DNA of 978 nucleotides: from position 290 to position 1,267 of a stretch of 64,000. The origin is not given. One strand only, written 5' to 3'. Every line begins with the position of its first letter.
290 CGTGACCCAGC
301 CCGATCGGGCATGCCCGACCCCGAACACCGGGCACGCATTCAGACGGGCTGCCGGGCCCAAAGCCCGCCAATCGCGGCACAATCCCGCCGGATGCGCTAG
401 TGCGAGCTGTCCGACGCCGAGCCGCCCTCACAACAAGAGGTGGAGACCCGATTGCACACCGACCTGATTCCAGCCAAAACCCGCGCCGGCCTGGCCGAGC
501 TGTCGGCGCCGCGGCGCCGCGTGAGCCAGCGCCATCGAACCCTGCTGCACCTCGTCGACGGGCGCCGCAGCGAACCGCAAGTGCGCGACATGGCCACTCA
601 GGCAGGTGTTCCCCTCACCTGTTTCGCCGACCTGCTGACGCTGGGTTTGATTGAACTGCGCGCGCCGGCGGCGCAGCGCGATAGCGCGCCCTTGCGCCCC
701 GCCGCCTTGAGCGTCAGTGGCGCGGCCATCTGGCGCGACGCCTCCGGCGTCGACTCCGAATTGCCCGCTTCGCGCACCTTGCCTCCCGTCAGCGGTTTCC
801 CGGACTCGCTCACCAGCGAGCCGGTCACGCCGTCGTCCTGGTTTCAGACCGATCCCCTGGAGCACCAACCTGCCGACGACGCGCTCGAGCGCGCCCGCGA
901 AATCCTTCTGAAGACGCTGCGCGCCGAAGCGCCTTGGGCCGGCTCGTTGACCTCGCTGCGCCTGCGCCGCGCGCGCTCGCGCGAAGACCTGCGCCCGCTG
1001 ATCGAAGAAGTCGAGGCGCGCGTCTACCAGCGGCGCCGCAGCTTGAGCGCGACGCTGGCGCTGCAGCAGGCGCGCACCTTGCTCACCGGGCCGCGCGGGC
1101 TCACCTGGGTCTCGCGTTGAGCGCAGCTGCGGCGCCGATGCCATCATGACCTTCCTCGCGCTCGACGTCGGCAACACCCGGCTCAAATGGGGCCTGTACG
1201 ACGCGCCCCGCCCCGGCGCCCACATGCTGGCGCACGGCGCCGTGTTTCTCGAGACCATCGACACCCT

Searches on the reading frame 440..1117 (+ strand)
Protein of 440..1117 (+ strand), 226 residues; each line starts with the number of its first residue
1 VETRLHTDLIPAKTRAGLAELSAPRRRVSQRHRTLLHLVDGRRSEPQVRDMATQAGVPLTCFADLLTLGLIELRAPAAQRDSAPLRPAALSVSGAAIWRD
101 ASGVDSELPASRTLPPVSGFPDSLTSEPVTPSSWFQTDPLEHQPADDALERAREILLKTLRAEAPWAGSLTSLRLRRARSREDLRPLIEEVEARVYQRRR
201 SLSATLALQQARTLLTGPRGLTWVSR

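Call 78: search_protein_families(library=pfam, alignment_id=A4, max_evalue=0.000001)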
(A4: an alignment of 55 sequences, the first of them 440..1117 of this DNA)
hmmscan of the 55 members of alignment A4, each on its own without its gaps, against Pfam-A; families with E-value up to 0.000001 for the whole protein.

A. member 1, window:440-1117:+ (226 aa): 0 families

B. families by the number of members that match (of 55 scanned): 75 families (the first 25 are shown)
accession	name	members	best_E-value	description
PF01370.27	Epimerase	3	1.6e-16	NAD dependent epimerase/dehydratase family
PF13561.12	adh_short_C2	2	2.4e-54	Enoyl-(Acyl carrier protein) reductase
PF00106.31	adh_short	2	4.5e-48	short chain dehydrogenase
PF12146.15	Hydrolase_4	2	1.5e-24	Serine aminopeptidase, S33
PF00561.26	Abhydrolase_1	2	2.2e-22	alpha/beta hydrolase fold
PF08659.16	KR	2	4.1e-13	KR domain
PF13460.12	NAD_binding_10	2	4.2e-09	NAD(P)H-binding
PF02092.22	tRNA_synt_2f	1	4.9e-177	Glycyl-tRNA synthetase beta subunit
PF02091.20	tRNA-synt_2e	1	5.5e-147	Glycyl-tRNA synthetase alpha subunit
PF00920.27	ILVD_EDD_N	1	3.7e-113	Dihydroxy-acid/6-phosphogluconate dehydratase N-terminal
PF06808.19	DctM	1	1.1e-104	Tripartite ATP-independent periplasmic transporter, DctM component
PF00180.25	Iso_dh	1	3.4e-92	Isocitrate/isopropylmalate dehydrogenase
PF03480.18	DctP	1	3e-74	Bacterial extracellular solute-binding protein, family 7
PF00176.29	SNF2-rel_dom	1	3.6e-70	SNF2-related domain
PF24877.1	ILV_EDD_C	1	9.2e-67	Dihydroxy-acid/6-phosphogluconate dehydratase C-terminal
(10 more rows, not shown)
